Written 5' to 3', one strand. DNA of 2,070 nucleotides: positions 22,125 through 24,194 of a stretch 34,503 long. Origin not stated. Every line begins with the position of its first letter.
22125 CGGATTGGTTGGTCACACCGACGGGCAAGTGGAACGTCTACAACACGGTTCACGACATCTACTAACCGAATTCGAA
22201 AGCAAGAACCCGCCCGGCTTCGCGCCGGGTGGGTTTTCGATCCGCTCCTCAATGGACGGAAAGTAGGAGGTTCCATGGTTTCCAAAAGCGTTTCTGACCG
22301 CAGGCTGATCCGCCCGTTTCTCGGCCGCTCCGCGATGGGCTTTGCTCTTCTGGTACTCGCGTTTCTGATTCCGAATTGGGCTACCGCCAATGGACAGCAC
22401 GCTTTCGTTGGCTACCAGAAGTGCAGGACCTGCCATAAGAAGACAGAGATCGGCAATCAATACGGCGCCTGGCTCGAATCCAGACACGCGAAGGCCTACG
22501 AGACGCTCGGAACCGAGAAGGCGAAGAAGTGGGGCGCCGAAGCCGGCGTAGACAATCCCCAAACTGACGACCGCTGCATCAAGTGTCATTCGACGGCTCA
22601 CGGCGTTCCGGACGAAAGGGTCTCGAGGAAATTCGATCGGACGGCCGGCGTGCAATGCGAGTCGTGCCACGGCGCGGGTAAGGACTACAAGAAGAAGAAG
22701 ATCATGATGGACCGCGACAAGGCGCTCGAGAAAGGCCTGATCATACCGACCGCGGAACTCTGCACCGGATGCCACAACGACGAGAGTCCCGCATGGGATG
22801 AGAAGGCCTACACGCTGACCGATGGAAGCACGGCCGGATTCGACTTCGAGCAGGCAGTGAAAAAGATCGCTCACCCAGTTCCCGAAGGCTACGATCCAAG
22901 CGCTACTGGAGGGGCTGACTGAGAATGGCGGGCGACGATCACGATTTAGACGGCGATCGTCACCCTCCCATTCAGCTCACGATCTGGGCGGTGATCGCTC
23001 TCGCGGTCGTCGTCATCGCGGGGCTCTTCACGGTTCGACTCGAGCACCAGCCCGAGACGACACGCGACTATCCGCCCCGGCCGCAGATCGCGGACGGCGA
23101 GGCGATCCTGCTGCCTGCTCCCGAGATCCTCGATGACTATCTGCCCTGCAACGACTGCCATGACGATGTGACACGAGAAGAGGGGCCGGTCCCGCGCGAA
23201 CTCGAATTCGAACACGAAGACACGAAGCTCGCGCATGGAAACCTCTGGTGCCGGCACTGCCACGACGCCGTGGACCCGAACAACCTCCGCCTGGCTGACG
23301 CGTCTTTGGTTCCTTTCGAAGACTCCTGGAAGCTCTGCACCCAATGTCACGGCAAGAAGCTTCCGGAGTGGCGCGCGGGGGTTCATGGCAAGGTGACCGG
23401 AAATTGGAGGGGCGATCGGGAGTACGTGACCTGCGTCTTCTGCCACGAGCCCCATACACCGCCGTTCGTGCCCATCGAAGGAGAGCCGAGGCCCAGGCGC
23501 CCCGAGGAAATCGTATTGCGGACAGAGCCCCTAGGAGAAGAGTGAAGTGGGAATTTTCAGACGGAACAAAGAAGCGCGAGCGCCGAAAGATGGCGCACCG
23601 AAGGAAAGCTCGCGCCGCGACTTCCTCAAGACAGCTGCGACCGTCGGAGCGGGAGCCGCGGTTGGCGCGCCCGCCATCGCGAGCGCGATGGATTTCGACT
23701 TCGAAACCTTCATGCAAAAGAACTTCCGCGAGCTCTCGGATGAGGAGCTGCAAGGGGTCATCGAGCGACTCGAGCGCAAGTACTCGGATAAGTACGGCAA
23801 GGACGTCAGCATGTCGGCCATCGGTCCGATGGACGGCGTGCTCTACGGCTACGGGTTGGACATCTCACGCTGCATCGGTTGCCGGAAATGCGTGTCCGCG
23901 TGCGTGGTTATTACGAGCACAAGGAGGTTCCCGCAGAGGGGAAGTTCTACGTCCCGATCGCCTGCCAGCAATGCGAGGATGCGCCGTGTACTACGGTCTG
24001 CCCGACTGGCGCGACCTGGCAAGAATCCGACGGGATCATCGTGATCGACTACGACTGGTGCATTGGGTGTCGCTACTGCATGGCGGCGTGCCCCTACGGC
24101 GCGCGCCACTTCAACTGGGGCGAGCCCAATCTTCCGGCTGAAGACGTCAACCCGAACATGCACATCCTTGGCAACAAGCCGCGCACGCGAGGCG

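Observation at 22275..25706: Catalytic-subunit-less NrfCD-type module with two tetraheme cytochromes next to nirS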

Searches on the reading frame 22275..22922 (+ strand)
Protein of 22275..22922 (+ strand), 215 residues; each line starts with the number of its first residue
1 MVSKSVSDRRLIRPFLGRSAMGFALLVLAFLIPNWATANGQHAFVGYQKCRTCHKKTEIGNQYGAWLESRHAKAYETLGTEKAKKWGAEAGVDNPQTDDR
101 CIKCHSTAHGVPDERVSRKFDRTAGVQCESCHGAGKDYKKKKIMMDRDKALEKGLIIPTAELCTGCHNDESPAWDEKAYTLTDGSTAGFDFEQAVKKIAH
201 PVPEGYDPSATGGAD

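Call 5: search_protein_families(library=pfam, proteins=[window:22275-22922:+], max_evalue=0.01)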
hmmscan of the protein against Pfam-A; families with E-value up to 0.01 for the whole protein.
window:22275-22922:+ (215 aa): 6 families
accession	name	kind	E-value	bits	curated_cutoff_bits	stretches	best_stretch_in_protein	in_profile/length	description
PF13435.11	Cytochrome_C554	-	1e-17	65.3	20.8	1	49-133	1-84/84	Cytochrome c554 and c-prime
PF22113.1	Mtrc-MtrF_II-IV_dom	-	1.2e-08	35.1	30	2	43-140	77-171/176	Outer membrane cytochrome MtrC/MtrF-like, domains II/IV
PF14522.11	Cytochrome_C7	-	2.3e-08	34.2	24.8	2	121-172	8-53/67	Cytochrome c7 and related cytochrome c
PF14537.11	Cytochrom_c3_2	-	4.8e-05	24.2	25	1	123-171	4-37/79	Cytochrome c3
PF02085.21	Cytochrom_CIII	-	5e-05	24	22.9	1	41-132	27-101/101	Class III cytochrome C family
PF09699.15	Paired_CXXCH_1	-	9.2e-05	22.5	20.6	0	127-170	8-39/41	Doubled CXXCH motif (Paired_CXXCH_1)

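Call 9: search_protein_families(library=ncbifam, proteins=[window:22275-22922:+], max_evalue=0.001)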
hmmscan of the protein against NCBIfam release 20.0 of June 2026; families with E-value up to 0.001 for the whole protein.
window:22275-22922:+ (215 aa): 4 families
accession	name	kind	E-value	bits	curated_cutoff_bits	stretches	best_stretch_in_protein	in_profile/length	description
NF041198.1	UshA_like_PCGU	equivalog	8.7e-19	67.5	275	1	39-170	400-511/519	UshA-like (seleno)protein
NF043010.1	Cyt554_Nsmonas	equivalog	3e-13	49.7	400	1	24-196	8-196/238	cytochrome c-550 CycA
TIGR03508.1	decahem_SO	subfamily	3.5e-06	26.7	192.2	1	99-172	3-83/258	DmsE family decaheme c-type cytochrome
NF041028.1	decahem_GSU2203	exception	0.00023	20.5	325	0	67-170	70-158/317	GSU2203 family decaheme c-type cytochrome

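Call 34: search_solved_structures(query=window:22275-22922:+, max_evalue=1)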
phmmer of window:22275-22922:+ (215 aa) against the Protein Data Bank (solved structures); distinct sequences matched with E-value up to 1: 4.
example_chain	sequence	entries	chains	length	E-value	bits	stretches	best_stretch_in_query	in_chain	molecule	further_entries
1bvb_A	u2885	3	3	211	3.1e-08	36.8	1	43-197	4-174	CYTOCHROME C-554 | CYTOCHROME C554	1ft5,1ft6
6i5b_A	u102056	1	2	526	4.6e-08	36.3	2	52-171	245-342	Uncharacterized protein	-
6btm_A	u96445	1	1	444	0.0061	19.5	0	50-139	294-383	Alternative Complex III subunit A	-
6r2q_A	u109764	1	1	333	0.07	16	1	91-175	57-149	Cystathionine beta-synthase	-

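Call 62: find_homologous_proteins(query=window:22275-22922:+, max_evalue=0.00001)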
Query window:22275-22922:+ (215 aa): 777 proteins with E <= 0.00001 among 958 candidates; the best 120 are listed.
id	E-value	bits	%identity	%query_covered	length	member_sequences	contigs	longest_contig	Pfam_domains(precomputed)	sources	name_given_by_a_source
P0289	1.9e-132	458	92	100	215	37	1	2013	PF13435.12,PF14522.12,PF22113.2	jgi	jgi:hypothetical protein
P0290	2.3e-124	431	85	100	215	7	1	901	PF13435.12,PF14522.12,PF22113.2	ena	-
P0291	1.5e-122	425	84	100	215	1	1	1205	PF13435.12,PF14522.12,PF22113.2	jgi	jgi:hypothetical protein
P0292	3.3e-121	421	84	100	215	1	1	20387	PF13435.12,PF14522.12,PF22113.2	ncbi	-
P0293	6.7e-121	420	84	100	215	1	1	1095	PF13435.12,PF14522.12,PF22113.2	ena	-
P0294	1.3e-119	416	83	100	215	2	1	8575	PF13435.12,PF02085.22,PF14522.12,PF22113.2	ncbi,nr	ncbi:MAG: cytochrome c family protein [Deltaproteobacteria bacterium]|nr:cytochrome c family protein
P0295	1.2e-117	409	82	100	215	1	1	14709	PF09699.16,PF13435.12,PF14522.12,PF22113.2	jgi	jgi:hypothetical protein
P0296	4.5e-117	407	82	100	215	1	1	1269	PF09699.16,PF13435.12,PF14522.12,PF22113.2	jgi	-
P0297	1.8e-116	405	82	100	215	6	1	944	PF14537.12,PF13435.12,PF14522.12,PF22113.2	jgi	jgi:hypothetical protein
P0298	4.6e-116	404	80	100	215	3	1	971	PF14537.12,PF13435.12,PF14522.12,PF22113.2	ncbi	-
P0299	1.2e-115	403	80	100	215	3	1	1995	PF14537.12,PF13435.12,PF14522.12,PF22113.2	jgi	jgi:hypothetical protein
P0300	2.0e-112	392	77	100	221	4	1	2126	PF13435.12,PF14522.12,PF22113.2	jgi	jgi:hypothetical protein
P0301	2.0e-112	392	77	100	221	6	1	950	PF13435.12,PF14522.12,PF22113.2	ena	-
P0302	4.4e-112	391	78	100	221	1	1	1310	PF14537.12,PF13435.12,PF14522.12,PF22113.2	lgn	-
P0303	1.2e-111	390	77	100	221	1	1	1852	PF13435.12,PF14522.12,PF22113.2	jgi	jgi:hypothetical protein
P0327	3.1e-93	330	84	80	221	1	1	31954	PF09699.16,PF13435.12,PF14522.12,PF22113.2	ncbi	-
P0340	2.1e-86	307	71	81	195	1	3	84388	PF09699.16,PF13435.12,PF14522.12,PF22113.2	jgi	jgi:hypothetical protein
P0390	2.7e-80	287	63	88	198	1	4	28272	PF09699.16,PF13435.12,PF11845.14,PF14522.12,PF22113.2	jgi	jgi:hypothetical protein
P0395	8.1e-80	286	66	82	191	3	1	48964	PF13435.12,PF14522.12,PF22113.2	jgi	jgi:hypothetical protein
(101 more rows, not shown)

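Call 64: find_encoding_contigs(protein=P0340, flank=8000, max_places=1)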
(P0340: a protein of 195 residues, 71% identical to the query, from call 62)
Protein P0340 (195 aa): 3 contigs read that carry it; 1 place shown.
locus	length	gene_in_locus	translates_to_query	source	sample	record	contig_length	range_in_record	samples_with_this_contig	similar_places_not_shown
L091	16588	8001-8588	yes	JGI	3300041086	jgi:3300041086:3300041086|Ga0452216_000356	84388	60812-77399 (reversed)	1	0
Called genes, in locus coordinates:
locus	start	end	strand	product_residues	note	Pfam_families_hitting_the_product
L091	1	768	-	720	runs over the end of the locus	PF00033:Cytochrome_B, PF13631:Cytochrom_B_N_2, PF12837:Fer4_6 (faint), PF00037:Fer4 (faint), PF12838:Fer4_7 (weak), PF14697:Fer4_21 (weak), PF02662:FlpD (weak)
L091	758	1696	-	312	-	PF00578:AhpC-TSA (weak), PF02630:SCO1-SenC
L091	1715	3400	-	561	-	PF00115:COX1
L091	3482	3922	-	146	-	PF00116:COX2 (weak)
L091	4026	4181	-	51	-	-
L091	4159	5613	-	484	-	PF00115:COX1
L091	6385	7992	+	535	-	PF13442:Cytochrome_CBB3, PF02239:Cytochrom_D1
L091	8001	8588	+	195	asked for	PF14522:Cytochrome_C7 (faint), PF22113:Mtrc-MtrF_II-IV_dom, PF09699:Paired_CXXCH_1 (faint), PF13435:Cytochrome_C554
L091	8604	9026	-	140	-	PF13442:Cytochrome_CBB3, PF00034:Cytochrom_C (weak)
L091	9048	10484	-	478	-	PF13442:Cytochrome_CBB3, PF02239:Cytochrom_D1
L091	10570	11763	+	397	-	PF04055:Radical_SAM, PF13353:Fer4_12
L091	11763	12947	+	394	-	PF02239:Cytochrom_D1, PF25174:Beta-prop_THOC3 (faint)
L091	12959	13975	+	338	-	PF22451:NirdL-like_HTH, PF17805:AsnC_trans_reg2, PF22451:NirdL-like_HTH, PF17805:AsnC_trans_reg2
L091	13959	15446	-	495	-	PF13372:Alginate_exp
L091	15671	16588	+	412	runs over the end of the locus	-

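Call 65: find_encoding_contigs(protein=P0395, flank=8000, max_places=1)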
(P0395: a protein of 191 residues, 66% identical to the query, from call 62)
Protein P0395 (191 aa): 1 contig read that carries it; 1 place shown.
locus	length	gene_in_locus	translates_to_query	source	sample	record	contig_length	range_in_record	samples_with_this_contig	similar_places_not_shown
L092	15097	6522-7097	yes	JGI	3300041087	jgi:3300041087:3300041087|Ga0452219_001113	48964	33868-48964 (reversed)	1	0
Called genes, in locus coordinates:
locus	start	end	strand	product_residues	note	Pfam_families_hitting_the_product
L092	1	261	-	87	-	?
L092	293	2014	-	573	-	PF00115:COX1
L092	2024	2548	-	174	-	PF00116:COX2 (weak)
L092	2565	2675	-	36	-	-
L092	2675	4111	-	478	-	-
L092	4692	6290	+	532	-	PF13442:Cytochrome_CBB3, PF02239:Cytochrom_D1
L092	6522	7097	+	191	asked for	PF14522:Cytochrome_C7 (faint), PF22113:Mtrc-MtrF_II-IV_dom (weak), PF13435:Cytochrome_C554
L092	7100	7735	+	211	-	PF14522:Cytochrome_C7 (faint)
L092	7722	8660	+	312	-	PF12838:Fer4_7, PF13187:Fer4_9 (weak), PF13247:Fer4_11, PF00037:Fer4, PF12797:Fer4_2 (weak), PF12837:Fer4_6 (weak), PF13237:Fer4_10, PF13247:Fer4_11, +5 more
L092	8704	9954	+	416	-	PF03916:NrfD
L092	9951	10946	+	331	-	PF24796:WDR55, PF25171:Beta-prop_WDR36-Utp21_1st, PF25173:Beta-prop_WDR3_1st, PF24807:WD40_CDC20-Fz, PF23381:Beta-prop_IFT122_1st, PF25174:Beta-prop_THOC3, PF25175:Beta-prop_WDR5, PF24105:Beta-prop_CAF1B_HIR1, +16 more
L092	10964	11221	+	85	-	PF03927:NapD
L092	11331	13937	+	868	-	PF04879:Molybdop_Fe4S4, PF00384:Molybdopterin, PF01568:Molydop_binding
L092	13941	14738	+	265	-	PF13237:Fer4_10 (faint), PF25160:LdpA_Fe-S-bd (faint), PF12797:Fer4_2 (faint), PF13183:Fer4_8 (faint), PF00037:Fer4 (weak), PF12838:Fer4_7, PF13187:Fer4_9 (weak), PF12838:Fer4_7 (weak), +4 more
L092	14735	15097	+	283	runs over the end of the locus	PF12801:Fer4_5, PF00037:Fer4 (faint), PF12797:Fer4_2 (faint), PF12837:Fer4_6 (faint), PF12801:Fer4_5 (weak), PF13237:Fer4_10, PF14697:Fer4_21 (weak), PF12838:Fer4_7 (weak), +2 more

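Call 85: find_encoding_contigs(protein=P0390, flank=7000, max_places=1)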
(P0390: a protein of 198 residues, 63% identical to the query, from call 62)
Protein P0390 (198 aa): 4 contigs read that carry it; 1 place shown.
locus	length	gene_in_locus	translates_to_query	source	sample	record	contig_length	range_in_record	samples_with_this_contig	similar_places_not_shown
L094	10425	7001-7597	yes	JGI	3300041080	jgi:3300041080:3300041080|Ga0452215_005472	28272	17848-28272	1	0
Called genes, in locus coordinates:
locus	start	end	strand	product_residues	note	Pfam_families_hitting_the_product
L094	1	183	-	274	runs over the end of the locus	PF00378:ECH_1, PF16113:ECH_2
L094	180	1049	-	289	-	PF13669:Glyoxalase_4 (weak)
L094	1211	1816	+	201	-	-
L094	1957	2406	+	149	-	PF22451:NirdL-like_HTH, PF17805:AsnC_trans_reg2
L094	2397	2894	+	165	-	PF22451:NirdL-like_HTH, PF17805:AsnC_trans_reg2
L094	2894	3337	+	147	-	PF13404:HTH_AsnC-type, PF22451:NirdL-like_HTH, PF17805:AsnC_trans_reg2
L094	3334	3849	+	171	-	PF22451:NirdL-like_HTH, PF17805:AsnC_trans_reg2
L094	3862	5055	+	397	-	PF13353:Fer4_12 (weak), PF04055:Radical_SAM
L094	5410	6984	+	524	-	PF13442:Cytochrome_CBB3, PF02239:Cytochrom_D1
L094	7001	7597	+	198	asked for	PF11845:Tll0287-like (faint), PF22113:Mtrc-MtrF_II-IV_dom (weak), PF09699:Paired_CXXCH_1 (faint), PF14522:Cytochrome_C7 (faint), PF13435:Cytochrome_C554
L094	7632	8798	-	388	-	PF02239:Cytochrom_D1, PF10282:Lactonase (faint), PF25174:Beta-prop_THOC3 (faint)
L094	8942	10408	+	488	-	PF13442:Cytochrome_CBB3, PF02239:Cytochrom_D1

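Call 86: find_encoding_contigs(protein=P0327, flank=7000, max_places=1)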
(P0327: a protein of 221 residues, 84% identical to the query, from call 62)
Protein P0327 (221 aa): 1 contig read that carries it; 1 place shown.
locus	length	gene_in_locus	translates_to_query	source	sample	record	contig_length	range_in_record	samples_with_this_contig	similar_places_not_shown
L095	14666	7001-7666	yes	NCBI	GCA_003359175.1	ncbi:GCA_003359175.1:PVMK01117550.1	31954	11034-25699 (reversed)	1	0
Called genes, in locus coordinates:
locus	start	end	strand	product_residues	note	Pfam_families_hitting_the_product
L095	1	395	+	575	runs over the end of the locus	PF00115:COX1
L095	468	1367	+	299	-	PF00578:AhpC-TSA (weak), PF02630:SCO1-SenC, PF08534:Redoxin (weak)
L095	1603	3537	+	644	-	PF00033:Cytochrome_B, PF14358:DUF4405 (weak), PF13631:Cytochrom_B_N_2, PF00037:Fer4 (faint), PF12838:Fer4_7 (weak), PF13187:Fer4_9 (weak), PF14697:Fer4_21 (faint), PF02662:FlpD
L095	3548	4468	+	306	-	PF01040:UbiA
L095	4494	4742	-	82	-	-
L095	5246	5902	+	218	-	PF13442:Cytochrome_CBB3 (weak)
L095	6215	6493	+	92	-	PF02239:Cytochrom_D1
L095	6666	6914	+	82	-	PF02239:Cytochrom_D1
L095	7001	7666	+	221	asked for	PF22113:Mtrc-MtrF_II-IV_dom (faint), PF09699:Paired_CXXCH_1 (faint), PF14522:Cytochrome_C7 (faint), PF13435:Cytochrome_C554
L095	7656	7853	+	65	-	-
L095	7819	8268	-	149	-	PF13442:Cytochrome_CBB3 (weak), PF00034:Cytochrom_C (weak)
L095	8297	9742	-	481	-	PF13442:Cytochrome_CBB3, PF02239:Cytochrom_D1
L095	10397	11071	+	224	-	-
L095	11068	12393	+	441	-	PF10282:Lactonase (faint), PF21783:YNCE (faint), PF02239:Cytochrom_D1, PF25174:Beta-prop_THOC3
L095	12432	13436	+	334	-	PF22451:NirdL-like_HTH, PF17805:AsnC_trans_reg2, PF22451:NirdL-like_HTH (weak), PF17805:AsnC_trans_reg2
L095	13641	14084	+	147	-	PF02082:Rrf2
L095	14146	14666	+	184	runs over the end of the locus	-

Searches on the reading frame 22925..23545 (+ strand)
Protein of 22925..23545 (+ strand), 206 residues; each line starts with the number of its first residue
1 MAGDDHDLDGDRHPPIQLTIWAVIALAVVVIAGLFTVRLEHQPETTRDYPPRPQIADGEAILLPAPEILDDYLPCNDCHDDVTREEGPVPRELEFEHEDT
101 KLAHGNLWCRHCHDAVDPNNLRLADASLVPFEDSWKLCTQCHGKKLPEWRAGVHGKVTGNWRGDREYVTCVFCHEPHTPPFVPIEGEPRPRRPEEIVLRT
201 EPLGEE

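Call 5: search_protein_families(library=pfam, proteins=[window:22925-23545:+], max_evalue=0.01)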
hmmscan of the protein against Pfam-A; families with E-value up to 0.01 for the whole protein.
window:22925-23545:+ (206 aa): 6 families
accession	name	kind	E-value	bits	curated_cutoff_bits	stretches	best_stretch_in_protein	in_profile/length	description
PF09699.15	Paired_CXXCH_1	-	8.6e-06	25.8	20.6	0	109-145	9-39/41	Doubled CXXCH motif (Paired_CXXCH_1)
PF14522.11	Cytochrome_C7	-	9.4e-06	25.8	24.8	2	73-142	14-66/67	Cytochrome c7 and related cytochrome c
PF22678.1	Cytochrom_c_NrfB-like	-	7.9e-05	23.5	27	0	75-122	1-46/89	Cytochrome c-type protein NrfB-like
PF14537.11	Cytochrom_c3_2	-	0.0011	19.8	25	0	108-178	8-68/79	Cytochrome c3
PF22113.1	Mtrc-MtrF_II-IV_dom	-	0.0044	17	30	0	138-177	9-38/176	Outer membrane cytochrome MtrC/MtrF-like, domains II/IV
PF02085.21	Cytochrom_CIII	-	0.005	17.6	22.9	1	94-177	22-85/101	Class III cytochrome C family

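Call 9: search_protein_families(library=ncbifam, proteins=[window:22925-23545:+], max_evalue=0.001)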
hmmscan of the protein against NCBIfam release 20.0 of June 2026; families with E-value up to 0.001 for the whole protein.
window:22925-23545:+ (206 aa): 2 families
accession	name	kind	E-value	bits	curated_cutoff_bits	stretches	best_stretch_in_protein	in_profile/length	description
NF008659.0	PRK11659.1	equivalog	0.00031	20.5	184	0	133-175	44-83/188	cytochrome c nitrite reductase pentaheme subunit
TIGR03146.1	cyt_nit_nrfB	equivalog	0.00096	19.5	166.6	0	133-176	9-49/145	cytochrome c nitrite reductase pentaheme subunit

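Call 33: search_solved_structures(query=window:22925-23545:+, max_evalue=1)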
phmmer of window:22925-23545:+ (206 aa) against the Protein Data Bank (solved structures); distinct sequences matched with E-value up to 1: 6.
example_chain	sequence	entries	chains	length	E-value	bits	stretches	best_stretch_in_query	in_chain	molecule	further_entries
2ozy_A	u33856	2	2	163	0.028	17.1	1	95-177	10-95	Cytochrome c-type protein nrfB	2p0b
6q83_B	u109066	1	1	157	0.69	12.5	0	145-183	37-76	UBC9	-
2eke_A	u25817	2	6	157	0.69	12.5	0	145-183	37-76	SUMO-conjugating enzyme UBC9 | Ubiquitin-conjugating enzyme E2-18 kDa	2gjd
3ong_B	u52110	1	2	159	0.7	12.5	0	145-183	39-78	SUMO-conjugating enzyme UBC9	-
5jne_B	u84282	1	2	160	0.72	12.4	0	145-183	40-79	SUMO-conjugating enzyme UBC9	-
7p47_C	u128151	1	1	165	0.75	12.4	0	145-183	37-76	SUMO-conjugating enzyme UBC9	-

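Call 57: predict_structure(alignment_id=A2)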
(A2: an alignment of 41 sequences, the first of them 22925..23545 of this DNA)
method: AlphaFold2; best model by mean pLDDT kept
length: 206 residues; sequences in the alignment: 41
mean_pLDDT: 53.2   pTM: 0.32
mean pLDDT of the five models: 53.2, 52.1, 51.2, 50.1, 47.7
residues with pLDDT >= 90: 11; 70-90: 21; 50-70: 46; < 50: 128
segments of 3 or more residues with pLDDT < 50: 38-54, 60-110, 139-148, 152-181, 187-196, 200-203
pLDDT, mean of each block of 10 residues (from residue 1): 57 82 95 65 43 53 40 37 45 38 40 69 70 59 47 46 43 43 49 47 49
secondary structure, 60 per line:
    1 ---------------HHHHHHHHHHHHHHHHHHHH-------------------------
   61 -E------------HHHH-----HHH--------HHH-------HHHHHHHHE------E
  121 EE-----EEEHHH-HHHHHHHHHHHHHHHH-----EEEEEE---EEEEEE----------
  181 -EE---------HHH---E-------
elements in order: H16-35 H75-78 H105-112 E120-122 E128-130 H135-150 E156-161 E165-170

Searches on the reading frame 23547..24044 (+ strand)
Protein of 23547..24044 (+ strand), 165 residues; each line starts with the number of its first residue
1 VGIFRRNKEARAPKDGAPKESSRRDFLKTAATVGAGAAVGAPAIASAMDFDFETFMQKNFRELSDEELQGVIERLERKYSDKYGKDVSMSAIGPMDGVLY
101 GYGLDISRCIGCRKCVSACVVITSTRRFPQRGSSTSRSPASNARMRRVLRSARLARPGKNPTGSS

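Call 5: search_protein_families(library=pfam, proteins=[window:23547-24044:+], max_evalue=0.01)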
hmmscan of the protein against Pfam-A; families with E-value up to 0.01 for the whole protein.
window:23547-24044:+ (165 aa): 9 families
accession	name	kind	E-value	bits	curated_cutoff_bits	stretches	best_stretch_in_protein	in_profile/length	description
PF10518.14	TAT_signal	-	1.2e-06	28.6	22.7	1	22-40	3-21/21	TAT (twin-arginine translocation) pathway signal sequence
PF10399.14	UCR_Fe-S_N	-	0.00024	20.9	24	1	18-42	6-28/41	Ubiquitinol-cytochrome C reductase Fe-S subunit TAT signal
PF13183.11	Fer4_8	-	0.00037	21.4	27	1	106-135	2-32/68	4Fe-4S dicluster domain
PF12797.12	Fer4_2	-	0.00057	20.1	24.5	1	105-119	6-20/22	4Fe-4S binding domain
PF12838.12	Fer4_7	-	0.00097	20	27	1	108-120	1-13/52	4Fe-4S dicluster domain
PF12837.12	Fer4_6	-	0.0024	18.2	25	1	105-119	5-19/24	4Fe-4S binding domain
PF00037.32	Fer4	-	0.0029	17.8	21.1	1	105-119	4-18/24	4Fe-4S binding domain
PF13237.11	Fer4_10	-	0.0033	17.8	25.5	1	106-120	6-21/53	4Fe-4S dicluster domain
PF13187.11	Fer4_9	-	0.0046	17.4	27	1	99-119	34-47/52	4Fe-4S dicluster domain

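Call 9: search_protein_families(library=ncbifam, proteins=[window:23547-24044:+], max_evalue=0.001)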
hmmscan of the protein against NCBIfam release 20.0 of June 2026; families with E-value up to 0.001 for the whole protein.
window:23547-24044:+ (165 aa): 5 families
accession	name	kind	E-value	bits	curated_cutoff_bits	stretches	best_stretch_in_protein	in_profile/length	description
NF045715.1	sulf_resp_HmcB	equivalog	1.3e-05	24.5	420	1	104-124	41-61/307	sulfate respiration complex iron-sulfur protein HmcB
TIGR01409.1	TAT_signal_seq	domain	2.3e-05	24.5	16.7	1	22-43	2-27/29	twin-arginine translocation signal domain-containing protein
NF045797.1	DsrO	equivalog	2.4e-05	23.9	200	0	104-120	130-146/235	sulfate reduction electron transfer complex DsrMKJOP subunit DsrO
NF008134.0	PRK10882.1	equivalog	3.8e-05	22.9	263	0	104-139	43-78/329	hydrogenase 2 operon protein HybA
NF005746.0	PRK07570.1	subfamily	0.0008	18.8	243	0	103-120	153-170/250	succinate dehydrogenase/fumarate reductase iron-sulfur subunit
